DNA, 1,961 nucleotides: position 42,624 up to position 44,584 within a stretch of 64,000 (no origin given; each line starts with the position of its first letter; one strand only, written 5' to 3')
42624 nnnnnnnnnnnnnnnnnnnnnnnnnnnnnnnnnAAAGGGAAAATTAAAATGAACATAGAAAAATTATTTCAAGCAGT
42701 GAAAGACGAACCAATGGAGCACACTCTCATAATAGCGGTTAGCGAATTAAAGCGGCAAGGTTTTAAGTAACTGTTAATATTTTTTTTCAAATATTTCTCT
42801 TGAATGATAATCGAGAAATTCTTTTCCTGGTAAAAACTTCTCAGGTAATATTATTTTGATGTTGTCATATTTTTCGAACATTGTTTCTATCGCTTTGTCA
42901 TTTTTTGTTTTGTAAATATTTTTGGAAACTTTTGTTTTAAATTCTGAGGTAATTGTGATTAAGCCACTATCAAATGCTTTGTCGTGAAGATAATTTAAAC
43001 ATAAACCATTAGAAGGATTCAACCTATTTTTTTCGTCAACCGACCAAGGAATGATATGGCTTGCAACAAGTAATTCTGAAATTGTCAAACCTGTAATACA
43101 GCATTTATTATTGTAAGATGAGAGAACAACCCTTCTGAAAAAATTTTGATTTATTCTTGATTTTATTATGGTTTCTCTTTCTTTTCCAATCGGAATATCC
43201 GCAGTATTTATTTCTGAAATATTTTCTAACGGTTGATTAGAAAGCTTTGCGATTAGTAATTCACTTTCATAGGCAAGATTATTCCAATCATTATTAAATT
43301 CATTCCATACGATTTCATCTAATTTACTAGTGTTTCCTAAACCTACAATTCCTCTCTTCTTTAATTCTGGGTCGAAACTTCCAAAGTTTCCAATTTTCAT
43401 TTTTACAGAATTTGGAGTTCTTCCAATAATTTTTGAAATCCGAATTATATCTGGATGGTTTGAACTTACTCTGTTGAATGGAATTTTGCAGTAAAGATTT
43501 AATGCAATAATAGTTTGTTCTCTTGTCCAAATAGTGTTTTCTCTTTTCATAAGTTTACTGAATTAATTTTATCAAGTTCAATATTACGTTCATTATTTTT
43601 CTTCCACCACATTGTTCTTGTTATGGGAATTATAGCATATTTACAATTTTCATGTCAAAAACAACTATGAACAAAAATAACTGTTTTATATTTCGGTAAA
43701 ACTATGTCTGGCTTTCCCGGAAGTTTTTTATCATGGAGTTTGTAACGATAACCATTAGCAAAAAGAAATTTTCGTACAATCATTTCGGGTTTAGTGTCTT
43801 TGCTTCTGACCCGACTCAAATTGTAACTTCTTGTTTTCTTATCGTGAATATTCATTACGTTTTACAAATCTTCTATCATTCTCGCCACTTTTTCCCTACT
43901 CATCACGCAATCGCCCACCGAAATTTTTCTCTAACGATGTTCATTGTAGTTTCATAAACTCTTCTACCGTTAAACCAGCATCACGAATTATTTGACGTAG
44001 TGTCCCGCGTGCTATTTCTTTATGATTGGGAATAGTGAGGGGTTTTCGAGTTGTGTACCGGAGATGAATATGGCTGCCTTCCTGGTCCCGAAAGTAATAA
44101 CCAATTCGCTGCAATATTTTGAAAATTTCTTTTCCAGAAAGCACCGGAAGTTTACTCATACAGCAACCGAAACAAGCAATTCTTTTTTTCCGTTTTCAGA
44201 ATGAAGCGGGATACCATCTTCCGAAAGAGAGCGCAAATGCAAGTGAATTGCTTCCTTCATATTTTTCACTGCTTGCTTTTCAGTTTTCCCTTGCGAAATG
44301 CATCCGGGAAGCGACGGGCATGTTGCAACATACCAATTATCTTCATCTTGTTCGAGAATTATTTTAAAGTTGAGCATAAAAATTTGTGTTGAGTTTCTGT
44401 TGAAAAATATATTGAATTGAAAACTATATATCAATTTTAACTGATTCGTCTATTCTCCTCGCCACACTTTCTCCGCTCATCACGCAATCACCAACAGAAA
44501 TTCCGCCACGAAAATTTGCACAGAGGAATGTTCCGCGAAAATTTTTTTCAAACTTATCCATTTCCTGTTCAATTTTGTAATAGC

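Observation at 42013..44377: Small toxin-antitoxin and nuclease islet splitting the heme gene set: vapBC, a solitary HNH endonuclease, a decayed vsr, and hicAB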

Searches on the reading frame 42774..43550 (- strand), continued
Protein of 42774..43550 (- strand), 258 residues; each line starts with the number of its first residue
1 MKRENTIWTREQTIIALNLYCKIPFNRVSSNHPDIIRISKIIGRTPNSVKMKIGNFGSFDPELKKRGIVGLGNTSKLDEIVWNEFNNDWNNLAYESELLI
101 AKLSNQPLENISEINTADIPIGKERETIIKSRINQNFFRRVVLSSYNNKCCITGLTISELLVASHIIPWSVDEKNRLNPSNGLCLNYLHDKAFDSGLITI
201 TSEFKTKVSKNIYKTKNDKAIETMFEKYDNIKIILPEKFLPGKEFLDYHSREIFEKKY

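Call 50: get_annotated_region(hit=H3, flank=5000)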
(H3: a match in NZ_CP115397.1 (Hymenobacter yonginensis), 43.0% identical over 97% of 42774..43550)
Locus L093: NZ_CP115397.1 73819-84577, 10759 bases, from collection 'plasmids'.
description: Hymenobacter yonginensis strain KCTC 22745 plasmid unnamed2, complete sequence
organism: Hymenobacter yonginensis (NCBI taxid 748197)
taxonomy: Bacteria; Bacteroidota; Cytophagia; Cytophagales; Hymenobacteraceae; Hymenobacter; Hymenobacter yonginensis
host: -; source: whole organism,freshwater; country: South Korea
typing (MOB-suite, as given by PLSDB): non-mobilizable
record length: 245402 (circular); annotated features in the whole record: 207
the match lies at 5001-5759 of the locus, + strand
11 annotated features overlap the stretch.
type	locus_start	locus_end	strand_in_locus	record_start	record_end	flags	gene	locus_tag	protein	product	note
CDS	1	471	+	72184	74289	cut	-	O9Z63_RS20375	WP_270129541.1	relaxase/mobilization nuclease domain-containing protein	-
CDS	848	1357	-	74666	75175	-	-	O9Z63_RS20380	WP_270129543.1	hypothetical protein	-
CDS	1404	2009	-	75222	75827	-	-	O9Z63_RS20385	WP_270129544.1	hypothetical protein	-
CDS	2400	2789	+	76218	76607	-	-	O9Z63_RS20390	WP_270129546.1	helix-turn-helix transcriptional regulator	-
CDS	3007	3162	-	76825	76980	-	-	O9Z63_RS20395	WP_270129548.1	hypothetical protein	-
CDS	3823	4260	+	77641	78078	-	-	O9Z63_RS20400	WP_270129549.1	hypothetical protein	-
CDS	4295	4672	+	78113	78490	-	-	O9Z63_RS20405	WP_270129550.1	hypothetical protein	-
CDS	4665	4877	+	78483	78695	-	-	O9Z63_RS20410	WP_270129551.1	hypothetical protein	-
CDS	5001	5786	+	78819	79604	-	-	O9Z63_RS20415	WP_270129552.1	HNH endonuclease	-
CDS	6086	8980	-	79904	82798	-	-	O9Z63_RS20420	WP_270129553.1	UvrD-helicase domain-containing protein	-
CDS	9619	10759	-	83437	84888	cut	-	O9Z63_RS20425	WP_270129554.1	hypothetical protein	-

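Call 63: search_dna_similar(query=L014:5270-6277:+, collection=plasmids, mode=protein, max_evalue=0.000001, max_rows=15)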
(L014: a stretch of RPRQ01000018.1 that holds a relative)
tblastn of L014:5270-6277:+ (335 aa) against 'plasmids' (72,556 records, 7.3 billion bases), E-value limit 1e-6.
Records with a match: 8; places in all: 8; records where one place covers at least 80% of the query: 8.
Best place of each record, by identity: <60% 8.
By first word of the organism name: Acinetobacter 4; Lactococcus 1; Francisella 1; Bacteroides 1; Phocaeicola 1.
By predicted mobility (MOB-suite, as given by PLSDB): mobilizable 5; non-mobilizable 3.
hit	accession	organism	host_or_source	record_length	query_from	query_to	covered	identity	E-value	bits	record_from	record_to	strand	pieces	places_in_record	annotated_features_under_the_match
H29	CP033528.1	Acinetobacter pittii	Homo sapiens,Bacterial culture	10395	11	335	97%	38.1%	7e-55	199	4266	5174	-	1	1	HpaII family restriction endonuclease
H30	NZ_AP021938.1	Acinetobacter pittii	-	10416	11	335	97%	38.1%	7e-55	199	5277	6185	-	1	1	HpaII family restriction endonuclease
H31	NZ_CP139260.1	Acinetobacter pittii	Homo sapiens,urine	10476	11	335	97%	38.1%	7e-55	199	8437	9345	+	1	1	HpaII family restriction endonuclease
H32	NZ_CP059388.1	Acinetobacter baumannii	Homo sapiens,mixed culrure,respiratory ...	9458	11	335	97%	37.8%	8e-55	199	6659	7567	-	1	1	HpaII family restriction endonuclease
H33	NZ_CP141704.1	Lactococcus petauri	-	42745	29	334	91%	30.6%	3e-30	128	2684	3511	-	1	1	HpaII family restriction endonuclease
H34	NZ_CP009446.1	Francisella philomiragia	Human Clinical (blood)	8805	11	334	97%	28.2%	3e-16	87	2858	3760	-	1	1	HpaII family restriction endonuclease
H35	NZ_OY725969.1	Bacteroides finegoldii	-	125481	57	332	82%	27.7%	7e-22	103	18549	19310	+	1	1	HpaII family restriction endonuclease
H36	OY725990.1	Phocaeicola massiliensis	-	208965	57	332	82%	26.6%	3e-22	105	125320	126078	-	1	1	record has no annotation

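Call 64: search_dna_similar(query=L092:4992-5741:+, collection=plasmids, mode=protein, max_evalue=0.001, max_rows=12)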
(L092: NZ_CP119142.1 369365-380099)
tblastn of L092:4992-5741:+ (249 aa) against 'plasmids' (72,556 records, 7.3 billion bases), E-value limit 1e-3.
Records with a match: 328; places in all: 355; records where one place covers at least 80% of the query: 3.
Best place of each record, by identity: >=99% 2; <60% 326.
By first word of the organism name: Bacillus 77; Rhizobium 22; Providencia 20; Pseudomonas 16; Agrobacterium 13; Sinorhizobium 13; Cupriavidus 13; Acinetobacter 13; Enterobacter 10; Nostoc 7; and 67 more.
By predicted mobility (MOB-suite, as given by PLSDB): non-mobilizable 213; conjugative 85; mobilizable 30.
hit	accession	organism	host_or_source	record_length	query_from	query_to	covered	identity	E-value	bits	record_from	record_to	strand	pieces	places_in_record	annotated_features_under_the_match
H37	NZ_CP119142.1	Neisseria gonorrhoeae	Homo sapiens,whole organism,synovial ...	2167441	1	249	100%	100.0%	4e-152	475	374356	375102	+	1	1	none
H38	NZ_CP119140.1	Neisseria gonorrhoeae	Homo sapiens,whole organism,blood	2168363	1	249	100%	100.0%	4e-152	475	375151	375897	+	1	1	none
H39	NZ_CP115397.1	Hymenobacter yonginensis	whole organism,freshwater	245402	2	243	97%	44.8%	3e-56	200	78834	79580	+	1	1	HNH endonuclease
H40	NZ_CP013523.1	Rhizobium phaseoli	Phaseolus vulgaris,Whole ...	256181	119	247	52%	42.4%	7e-13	75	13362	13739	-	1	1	HNH endonuclease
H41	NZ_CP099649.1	Paraburkholderia fungorum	Arabidopsis thaliana,pure culture,leaf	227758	120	247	51%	42.3%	6e-22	101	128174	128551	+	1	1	HNH endonuclease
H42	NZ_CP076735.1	Photobacterium damselae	fish,whole organism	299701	119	249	53%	40.9%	4e-19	93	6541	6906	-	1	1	HNH endonuclease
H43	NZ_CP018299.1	Photobacterium damselae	Turbot,Dieseased fish,heart blood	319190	119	249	53%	40.9%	4e-19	93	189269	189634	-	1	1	HNH endonuclease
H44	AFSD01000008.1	Agrobacterium tumefaciens F2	soil near Harbin Institute of Technology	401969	119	247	52%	41.4%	1e-12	74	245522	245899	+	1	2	hypothetical protein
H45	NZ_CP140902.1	Sinorhizobium medicae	Medicago lupulina,whole organism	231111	119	247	52%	39.7%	3e-11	70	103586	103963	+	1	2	HNH endonuclease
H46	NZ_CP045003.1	Pseudomonas aeruginosa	Homo sapiens,single cell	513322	120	248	52%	38.5%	1e-11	71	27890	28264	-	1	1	HNH endonuclease signature motif containing protein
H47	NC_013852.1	Allochromatium vinosum DSM 180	-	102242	127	239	45%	43.3%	1e-15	83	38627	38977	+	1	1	HNH endonuclease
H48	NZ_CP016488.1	Picosynechococcus sp. PCC 8807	cell culture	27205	127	247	49%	39.8%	4e-15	82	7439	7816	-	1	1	HNH endonuclease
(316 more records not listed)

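Call 76: find_related_loci(query=A1, collection=viral_contigs, flank=5000)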
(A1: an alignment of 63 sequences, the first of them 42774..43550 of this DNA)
Query A1 (258 aa) in viral_contigs; peptide patterns used: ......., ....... (x = any residue, [..] = any of these).
40 stretches matched a pattern, but none encodes a relative of the query by tblastn (E <= 1e-3).

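Call 77: find_related_loci(query=L015:6765-7700:+, collection=metagenome_contigs, flank=4000)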
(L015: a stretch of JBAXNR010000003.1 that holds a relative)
Query L015:6765-7700:+ (311 aa) in metagenome_contigs; peptide patterns used: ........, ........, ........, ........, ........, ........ (x = any residue, [..] = any of these).
451 stretches matched a pattern; 4 encode a relative of the query (tblastn E <= 1e-3); 4 distinct loci.
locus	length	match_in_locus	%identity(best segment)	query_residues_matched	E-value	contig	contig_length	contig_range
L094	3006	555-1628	45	3-311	8e-91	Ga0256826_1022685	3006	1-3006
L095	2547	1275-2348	45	3-311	6e-91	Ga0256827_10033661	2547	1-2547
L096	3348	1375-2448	43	3-311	2e-87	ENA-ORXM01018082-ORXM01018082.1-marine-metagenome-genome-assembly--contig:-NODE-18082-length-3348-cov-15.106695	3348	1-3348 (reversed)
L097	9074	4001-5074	55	3-311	1e-118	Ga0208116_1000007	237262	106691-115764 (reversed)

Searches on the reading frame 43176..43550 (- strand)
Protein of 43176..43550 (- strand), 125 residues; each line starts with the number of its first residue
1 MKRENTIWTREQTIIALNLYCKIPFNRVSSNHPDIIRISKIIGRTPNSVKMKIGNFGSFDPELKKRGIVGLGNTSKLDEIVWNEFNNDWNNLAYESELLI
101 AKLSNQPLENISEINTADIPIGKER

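Call 39: search_protein_families(library=pfam, proteins=[window:43176-43550:-], max_evalue=10)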
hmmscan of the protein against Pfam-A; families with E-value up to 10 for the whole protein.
window:43176-43550:- (125 aa): 1 family
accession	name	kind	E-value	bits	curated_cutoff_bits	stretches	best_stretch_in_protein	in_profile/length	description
PF13921.12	Myb_DNA-bind_6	-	0.17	12.6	22.9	1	37-52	22-38/60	Myb-like DNA-binding domain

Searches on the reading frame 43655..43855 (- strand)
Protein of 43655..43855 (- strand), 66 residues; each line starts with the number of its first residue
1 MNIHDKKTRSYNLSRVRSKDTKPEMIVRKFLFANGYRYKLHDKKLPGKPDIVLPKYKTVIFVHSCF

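Call 3: search_protein_families(library=pfam, proteins=[window:43655-43855:-], max_evalue=0.01)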
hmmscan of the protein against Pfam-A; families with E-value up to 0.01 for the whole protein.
window:43655-43855:- (66 aa): 1 family
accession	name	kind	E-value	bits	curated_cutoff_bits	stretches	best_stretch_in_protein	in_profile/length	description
PF03852.21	Vsr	-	1.3e-28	99.1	27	1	1-66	1-66/74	DNA mismatch endonuclease Vsr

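Call 4: search_protein_families(library=ncbifam, proteins=[window:43655-43855:-], max_evalue=0.01)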
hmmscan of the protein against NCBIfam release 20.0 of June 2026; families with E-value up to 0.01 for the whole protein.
window:43655-43855:- (66 aa): 1 family
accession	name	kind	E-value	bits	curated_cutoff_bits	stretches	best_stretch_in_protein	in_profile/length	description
TIGR00632.1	vsr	subfamily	1.1e-20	74.1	97.85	1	3-66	4-67/119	DNA mismatch endonuclease Vsr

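Call 11: search_protein_families(library=padloc, proteins=[window:43655-43855:-], max_evalue=0.1)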
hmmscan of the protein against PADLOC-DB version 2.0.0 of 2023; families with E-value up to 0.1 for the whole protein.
window:43655-43855:- (66 aa): 1 family
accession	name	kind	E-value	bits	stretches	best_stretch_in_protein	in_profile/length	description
PDLC03397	Vsr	-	1.1e-13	49.6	1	2-66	3-67/156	Type II nicking endonuclease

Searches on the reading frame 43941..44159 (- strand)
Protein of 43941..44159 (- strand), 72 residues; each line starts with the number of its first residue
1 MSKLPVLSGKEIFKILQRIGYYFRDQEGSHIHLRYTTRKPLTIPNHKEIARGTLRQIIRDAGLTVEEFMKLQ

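Call 3: search_protein_families(library=pfam, proteins=[window:43941-44159:-], max_evalue=0.01)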
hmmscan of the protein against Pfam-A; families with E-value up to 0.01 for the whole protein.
window:43941-44159:- (72 aa): 1 family
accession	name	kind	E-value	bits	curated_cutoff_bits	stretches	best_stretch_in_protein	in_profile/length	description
PF07927.17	HicA_toxin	-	3.1e-18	66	27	1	9-63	1-58/58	HicA toxin of bacterial toxin-antitoxin,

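Call 4: search_protein_families(library=ncbifam, proteins=[window:43941-44159:-], max_evalue=0.01)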
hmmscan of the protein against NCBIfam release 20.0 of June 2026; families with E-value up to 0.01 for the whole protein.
window:43941-44159:- (72 aa): 0 families

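Call 11: search_protein_families(library=padloc, proteins=[window:43941-44159:-], max_evalue=0.1)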
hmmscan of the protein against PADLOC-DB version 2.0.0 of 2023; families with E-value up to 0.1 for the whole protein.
window:43941-44159:- (72 aa): 0 families

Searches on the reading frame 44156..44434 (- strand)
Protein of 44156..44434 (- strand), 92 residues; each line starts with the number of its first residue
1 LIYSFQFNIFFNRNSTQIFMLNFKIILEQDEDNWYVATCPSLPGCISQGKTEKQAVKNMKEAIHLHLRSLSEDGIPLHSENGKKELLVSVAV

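Call 3: search_protein_families(library=pfam, proteins=[window:44156-44434:-], max_evalue=0.01)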
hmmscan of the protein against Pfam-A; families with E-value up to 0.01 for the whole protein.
window:44156-44434:- (92 aa): 3 families
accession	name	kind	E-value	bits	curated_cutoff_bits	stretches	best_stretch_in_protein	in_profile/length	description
PF15919.11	HicB_lk_antitox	-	4e-11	43.6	27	1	23-77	1-55/123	HicB_like antitoxin of bacterial toxin-antitoxin system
PF21748.3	UPF0150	-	8.6e-05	22.8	27.3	1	31-67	17-53/64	UPF0150-like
PF24113.1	DUF7387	-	0.0069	17.2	27.9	1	25-67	14-55/85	Family of unknown function (DUF7387)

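Call 4: search_protein_families(library=ncbifam, proteins=[window:44156-44434:-], max_evalue=0.01)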
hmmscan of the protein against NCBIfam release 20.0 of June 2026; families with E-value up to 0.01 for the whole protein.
window:44156-44434:- (92 aa): 0 families

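Call 11: search_protein_families(library=padloc, proteins=[window:44156-44434:-], max_evalue=0.1)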
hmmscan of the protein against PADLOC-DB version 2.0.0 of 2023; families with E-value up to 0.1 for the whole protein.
window:44156-44434:- (92 aa): 0 families
